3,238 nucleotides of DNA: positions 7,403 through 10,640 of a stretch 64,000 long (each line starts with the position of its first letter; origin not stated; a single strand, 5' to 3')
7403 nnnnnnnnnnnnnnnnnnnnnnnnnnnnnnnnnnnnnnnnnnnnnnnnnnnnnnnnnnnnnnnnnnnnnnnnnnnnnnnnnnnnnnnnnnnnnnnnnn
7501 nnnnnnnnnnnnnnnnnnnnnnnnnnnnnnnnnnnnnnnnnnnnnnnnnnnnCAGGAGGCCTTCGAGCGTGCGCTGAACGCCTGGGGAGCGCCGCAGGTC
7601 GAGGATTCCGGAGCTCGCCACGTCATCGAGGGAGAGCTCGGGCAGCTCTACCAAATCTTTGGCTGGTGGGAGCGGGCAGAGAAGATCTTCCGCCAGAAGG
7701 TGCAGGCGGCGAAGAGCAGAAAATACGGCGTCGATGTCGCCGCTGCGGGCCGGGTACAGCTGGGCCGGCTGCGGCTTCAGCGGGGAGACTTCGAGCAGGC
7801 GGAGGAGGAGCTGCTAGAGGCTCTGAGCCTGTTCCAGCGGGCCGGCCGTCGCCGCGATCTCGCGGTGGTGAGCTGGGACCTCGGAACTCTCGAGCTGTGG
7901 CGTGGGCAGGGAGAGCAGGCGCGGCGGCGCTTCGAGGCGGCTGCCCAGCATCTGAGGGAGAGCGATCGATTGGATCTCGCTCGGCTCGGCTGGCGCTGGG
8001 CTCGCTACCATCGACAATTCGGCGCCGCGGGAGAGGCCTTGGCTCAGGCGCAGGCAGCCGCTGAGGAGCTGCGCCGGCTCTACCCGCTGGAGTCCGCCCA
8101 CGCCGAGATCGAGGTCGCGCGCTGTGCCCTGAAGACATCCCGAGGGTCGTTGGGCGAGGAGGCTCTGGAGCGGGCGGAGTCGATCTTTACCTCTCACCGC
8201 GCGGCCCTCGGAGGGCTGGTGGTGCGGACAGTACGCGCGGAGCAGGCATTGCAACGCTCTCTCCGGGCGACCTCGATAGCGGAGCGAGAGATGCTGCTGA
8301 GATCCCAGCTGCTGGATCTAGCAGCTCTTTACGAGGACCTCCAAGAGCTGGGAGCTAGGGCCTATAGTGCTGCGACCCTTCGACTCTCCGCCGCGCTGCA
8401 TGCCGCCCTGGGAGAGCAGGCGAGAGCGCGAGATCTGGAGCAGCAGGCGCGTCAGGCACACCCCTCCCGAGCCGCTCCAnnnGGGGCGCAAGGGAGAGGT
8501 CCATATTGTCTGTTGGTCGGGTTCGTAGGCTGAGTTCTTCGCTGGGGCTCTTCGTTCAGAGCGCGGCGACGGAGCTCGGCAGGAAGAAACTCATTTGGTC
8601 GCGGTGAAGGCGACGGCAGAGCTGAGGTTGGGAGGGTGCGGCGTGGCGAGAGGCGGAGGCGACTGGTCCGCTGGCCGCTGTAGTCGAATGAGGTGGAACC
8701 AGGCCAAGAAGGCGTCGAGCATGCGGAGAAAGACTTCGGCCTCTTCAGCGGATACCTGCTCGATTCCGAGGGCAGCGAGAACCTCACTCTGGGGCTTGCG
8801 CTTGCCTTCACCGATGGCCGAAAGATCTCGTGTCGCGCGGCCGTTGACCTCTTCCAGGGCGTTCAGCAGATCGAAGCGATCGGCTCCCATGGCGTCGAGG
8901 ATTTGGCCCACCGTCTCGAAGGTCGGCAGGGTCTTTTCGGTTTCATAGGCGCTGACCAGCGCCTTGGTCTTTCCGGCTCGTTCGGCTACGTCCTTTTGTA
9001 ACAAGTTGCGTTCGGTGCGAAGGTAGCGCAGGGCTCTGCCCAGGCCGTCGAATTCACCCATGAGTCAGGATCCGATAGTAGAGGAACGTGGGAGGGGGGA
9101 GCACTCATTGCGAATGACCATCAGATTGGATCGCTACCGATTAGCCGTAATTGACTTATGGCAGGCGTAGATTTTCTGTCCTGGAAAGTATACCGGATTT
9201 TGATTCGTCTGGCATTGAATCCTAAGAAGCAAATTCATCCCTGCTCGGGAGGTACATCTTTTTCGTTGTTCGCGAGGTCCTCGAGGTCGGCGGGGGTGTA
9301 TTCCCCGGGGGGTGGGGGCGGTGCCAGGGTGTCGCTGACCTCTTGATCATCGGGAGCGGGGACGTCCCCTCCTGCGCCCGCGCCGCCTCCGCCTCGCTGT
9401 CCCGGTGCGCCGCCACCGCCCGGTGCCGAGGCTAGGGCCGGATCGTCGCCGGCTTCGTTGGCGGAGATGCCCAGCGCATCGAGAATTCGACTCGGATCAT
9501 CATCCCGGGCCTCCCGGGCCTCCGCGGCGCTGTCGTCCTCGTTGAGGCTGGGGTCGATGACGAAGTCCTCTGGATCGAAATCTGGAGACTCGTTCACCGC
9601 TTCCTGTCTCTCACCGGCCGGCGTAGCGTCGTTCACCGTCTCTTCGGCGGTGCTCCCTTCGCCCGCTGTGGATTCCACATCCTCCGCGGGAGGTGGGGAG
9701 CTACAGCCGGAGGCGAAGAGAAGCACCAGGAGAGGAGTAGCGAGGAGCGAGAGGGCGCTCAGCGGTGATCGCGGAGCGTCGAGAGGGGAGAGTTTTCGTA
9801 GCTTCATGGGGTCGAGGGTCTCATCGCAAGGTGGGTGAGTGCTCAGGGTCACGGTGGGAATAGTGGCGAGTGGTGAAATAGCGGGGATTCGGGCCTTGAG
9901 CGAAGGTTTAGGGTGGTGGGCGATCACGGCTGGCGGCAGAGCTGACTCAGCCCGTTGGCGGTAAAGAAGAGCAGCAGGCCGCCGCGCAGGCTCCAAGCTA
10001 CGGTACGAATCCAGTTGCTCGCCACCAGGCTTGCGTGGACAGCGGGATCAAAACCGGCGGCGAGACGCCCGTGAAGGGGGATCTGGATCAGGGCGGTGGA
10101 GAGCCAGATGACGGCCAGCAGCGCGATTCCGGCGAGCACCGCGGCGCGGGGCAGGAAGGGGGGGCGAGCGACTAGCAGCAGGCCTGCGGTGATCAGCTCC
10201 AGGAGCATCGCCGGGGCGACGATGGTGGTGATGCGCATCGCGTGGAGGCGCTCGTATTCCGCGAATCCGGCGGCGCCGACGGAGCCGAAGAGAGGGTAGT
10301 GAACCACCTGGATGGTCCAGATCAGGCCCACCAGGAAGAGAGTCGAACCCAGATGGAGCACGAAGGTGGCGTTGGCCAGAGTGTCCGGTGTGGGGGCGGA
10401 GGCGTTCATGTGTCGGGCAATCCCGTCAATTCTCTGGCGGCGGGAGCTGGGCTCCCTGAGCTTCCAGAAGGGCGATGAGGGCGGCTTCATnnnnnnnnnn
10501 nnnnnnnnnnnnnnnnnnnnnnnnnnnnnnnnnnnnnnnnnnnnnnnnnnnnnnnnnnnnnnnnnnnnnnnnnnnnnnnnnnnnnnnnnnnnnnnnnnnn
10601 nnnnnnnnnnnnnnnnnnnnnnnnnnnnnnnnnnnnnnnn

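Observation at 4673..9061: CHAT (caspase-like) / P-loop NTPase / TPR protein beside an XRE regulator: candidate NLR-like death or anti-phage module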

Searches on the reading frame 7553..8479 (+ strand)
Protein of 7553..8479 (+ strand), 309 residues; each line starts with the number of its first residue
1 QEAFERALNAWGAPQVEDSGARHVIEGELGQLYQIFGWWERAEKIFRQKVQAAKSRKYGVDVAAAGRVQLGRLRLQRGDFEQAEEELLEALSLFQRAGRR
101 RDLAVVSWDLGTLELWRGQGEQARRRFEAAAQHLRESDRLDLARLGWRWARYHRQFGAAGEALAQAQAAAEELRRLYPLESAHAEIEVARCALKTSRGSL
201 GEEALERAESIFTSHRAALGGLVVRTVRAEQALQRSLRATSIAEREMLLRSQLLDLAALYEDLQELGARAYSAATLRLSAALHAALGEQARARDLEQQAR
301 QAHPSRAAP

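Call 86: search_protein_families(library=pfam, proteins=[window:7553-8479:+], max_evalue=1)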
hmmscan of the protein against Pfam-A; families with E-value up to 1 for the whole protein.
window:7553-8479:+ (309 aa): 8 families
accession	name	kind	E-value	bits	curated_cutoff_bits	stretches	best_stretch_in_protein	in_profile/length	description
PF13424.12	TPR_12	-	9.7e-10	38.9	30.1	3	67-134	6-75/77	Tetratricopeptide repeat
PF13181.12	TPR_8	-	0.02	15.5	25.7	1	68-93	5-30/34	Tetratricopeptide repeat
PF07719.23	TPR_2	-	0.029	14.9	27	1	68-94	5-31/34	Tetratricopeptide repeat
PF13428.12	TPR_14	-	0.096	13.9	23.5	1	66-95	3-32/44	Tetratricopeptide repeat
PF07721.20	TPR_4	-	0.12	13.5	27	1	65-87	2-24/26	Tetratricopeptide repeat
PF10938.13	YfdX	-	0.16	12.4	26.6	0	67-102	4-39/149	YfdX protein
PF19692.4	DUF6193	-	0.27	11.7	26.9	1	146-197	6-59/112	Family of unknown function (DUF6193)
PF13176.12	TPR_7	-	0.88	10.3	27.9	0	69-91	4-26/36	Tetratricopeptide repeat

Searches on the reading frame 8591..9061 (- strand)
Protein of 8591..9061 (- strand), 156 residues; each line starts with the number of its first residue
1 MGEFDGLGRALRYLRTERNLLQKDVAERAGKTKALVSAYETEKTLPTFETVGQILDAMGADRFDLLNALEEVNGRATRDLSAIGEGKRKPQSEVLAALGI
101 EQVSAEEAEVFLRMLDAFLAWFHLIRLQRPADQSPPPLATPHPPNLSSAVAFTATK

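Call 8: search_protein_families(library=pfam, proteins=[window:8591-9061:-], max_evalue=1)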
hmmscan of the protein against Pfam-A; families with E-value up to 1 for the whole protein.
window:8591-9061:- (156 aa): 7 families
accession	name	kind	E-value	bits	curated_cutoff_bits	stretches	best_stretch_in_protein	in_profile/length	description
PF01381.28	HTH_3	-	5.1e-11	42.9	23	1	11-60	1-50/55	Helix-turn-helix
PF13560.12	HTH_31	-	1.7e-10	41.5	27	1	7-62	2-58/64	Helix-turn-helix domain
PF12844.13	HTH_19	-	5.7e-08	33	30.2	1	8-67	1-60/64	Helix-turn-helix domain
PF13443.12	HTH_26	-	0.0035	18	22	1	11-66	2-58/63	Cro/C1-type HTH DNA-binding domain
PF12802.13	MarR_2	-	0.016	15.8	27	0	9-38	9-39/61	MarR family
PF15389.11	DUF4612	-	0.04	15.3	27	1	23-116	13-101/115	Domain of unknown function (DUF4612)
PF04231.19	Endonuclease_1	-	0.054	13.7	25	1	26-75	62-110/235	Endonuclease I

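Call 9: search_protein_families(library=padloc, proteins=[window:8591-9061:-], max_evalue=1)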
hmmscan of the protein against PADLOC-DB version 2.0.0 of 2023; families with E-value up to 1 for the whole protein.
window:8591-9061:- (156 aa): 12 families
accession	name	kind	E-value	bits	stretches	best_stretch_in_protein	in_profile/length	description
PDLC04142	capH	-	1.9e-08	33.3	1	6-118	6-98/103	capH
PDLC02926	HTH_VI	-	2.9e-08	31.9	1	7-58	2-53/92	-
PDLC03954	RmrA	-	2.8e-06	24.5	1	8-67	12-71/380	-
PDLC03944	RmrA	-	0.00015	18.9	1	9-58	9-58/384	-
PDLC03949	RmrA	-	0.00076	16.4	1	11-59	7-55/363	-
PDLC03951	RmrA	-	0.0018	15.3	1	10-68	12-70/400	-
PDLC03952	RmrA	-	0.002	15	1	14-60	30-76/395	-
PDLC03955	RmrA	-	0.0021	15.4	1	10-109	24-125/371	-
PDLC04133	mad1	-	0.0094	14.2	1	17-46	3-32/60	mads_1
PDLC03947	RmrA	-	0.01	12.6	1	10-56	15-61/383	-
PDLC03943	RmrA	-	0.023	11.8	1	8-56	4-52/370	-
PDLC03945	RmrA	-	0.025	11.8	1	8-55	4-51/394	-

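Call 10: search_protein_families(library=ncbifam, proteins=[window:8591-9061:-], max_evalue=1)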
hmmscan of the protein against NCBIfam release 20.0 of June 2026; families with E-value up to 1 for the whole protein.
window:8591-9061:- (156 aa): 11 families
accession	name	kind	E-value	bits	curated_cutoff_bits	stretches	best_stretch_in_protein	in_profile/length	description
TIGR03070.1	couple_hipB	subfamily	8e-09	35.3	71.65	1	7-60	3-56/58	type II toxin-antitoxin system Y4mF family antitoxin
NF041951.1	phage_RstR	subfamily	7.5e-06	26.2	80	1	8-58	4-54/108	RstR family transcriptional repressor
NF007408.0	PRK09943.1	equivalog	0.00054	19.6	211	1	7-59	8-60/185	HTH-type transcriptional regulator PuuR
NF007271.0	PRK09726.1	equivalog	0.0015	18.5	79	1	7-59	13-65/88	type II toxin-antitoxin system antitoxin HipB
NF047948.1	male_kill_WMK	equivalog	0.0017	17.9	300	1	8-103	164-258/300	WO male-killing family protein Wmk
NF003162.0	PRK04140.1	equivalog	0.0037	16.3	263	1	8-108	128-227/317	transcriptional regulator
NF010465.0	PRK13890.1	equivalog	0.011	15.8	96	1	14-66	13-65/121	conjugal transfer protein TrbA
TIGR03830.1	CxxCG_CxxCG_HTH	subfamily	0.016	15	61.8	1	9-47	68-106/127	type II TA system antitoxin MqsA family protein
TIGR00575.1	dnlj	equivalog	0.11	10.8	444.45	1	64-111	467-514/652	NAD-dependent DNA ligase LigA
TIGR00270.2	TIGR00270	equivalog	0.16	11.8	110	1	9-53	78-122/159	multiprotein bridging factor aMBF1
NF052239.1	antitox_spr1629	equivalog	0.18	10.8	335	1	8-56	4-52/377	spr1629 family repressor/antitoxin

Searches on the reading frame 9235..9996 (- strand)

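Call 8: search_protein_families(library=pfam, proteins=[window:9235-9996:-], max_evalue=1)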
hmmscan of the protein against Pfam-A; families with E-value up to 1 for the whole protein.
window:9235-9996:- (253 aa): 0 families

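Call 9: search_protein_families(library=padloc, proteins=[window:9235-9996:-], max_evalue=1)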
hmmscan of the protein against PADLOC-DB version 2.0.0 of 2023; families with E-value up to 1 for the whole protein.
window:9235-9996:- (253 aa): 0 families

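Call 10: search_protein_families(library=ncbifam, proteins=[window:9235-9996:-], max_evalue=1)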
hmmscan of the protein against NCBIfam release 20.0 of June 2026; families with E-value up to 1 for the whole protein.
window:9235-9996:- (253 aa): 1 family
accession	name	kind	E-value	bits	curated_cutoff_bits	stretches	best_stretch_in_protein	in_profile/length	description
NF040598.1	Ala_zip_lipo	subfamily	0.097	13.2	43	1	84-133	4-54/90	Lpp/OprI family alanine-zipper lipoprotein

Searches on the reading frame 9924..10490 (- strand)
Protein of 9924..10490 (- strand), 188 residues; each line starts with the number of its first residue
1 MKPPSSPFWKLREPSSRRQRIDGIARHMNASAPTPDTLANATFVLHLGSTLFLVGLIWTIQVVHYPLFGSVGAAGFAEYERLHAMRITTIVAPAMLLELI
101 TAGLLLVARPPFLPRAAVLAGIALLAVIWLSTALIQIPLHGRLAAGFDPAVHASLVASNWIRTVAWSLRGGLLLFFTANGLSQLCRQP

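Call 8: search_protein_families(library=pfam, proteins=[window:9924-10490:-], max_evalue=1)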
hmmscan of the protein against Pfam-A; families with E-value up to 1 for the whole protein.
window:9924-10490:- (188 aa): 1 family
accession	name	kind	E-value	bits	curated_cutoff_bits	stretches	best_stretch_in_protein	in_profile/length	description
PF13906.12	AA_permease_C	-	0.056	14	27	0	154-173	23-42/51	C-terminus of AA_permease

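Call 9: search_protein_families(library=padloc, proteins=[window:9924-10490:-], max_evalue=1)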
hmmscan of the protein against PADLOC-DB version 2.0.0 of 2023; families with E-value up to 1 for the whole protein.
window:9924-10490:- (188 aa): 0 families

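Call 10: search_protein_families(library=ncbifam, proteins=[window:9924-10490:-], max_evalue=1)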
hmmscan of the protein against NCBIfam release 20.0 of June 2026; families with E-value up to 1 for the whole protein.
window:9924-10490:- (188 aa): 0 families
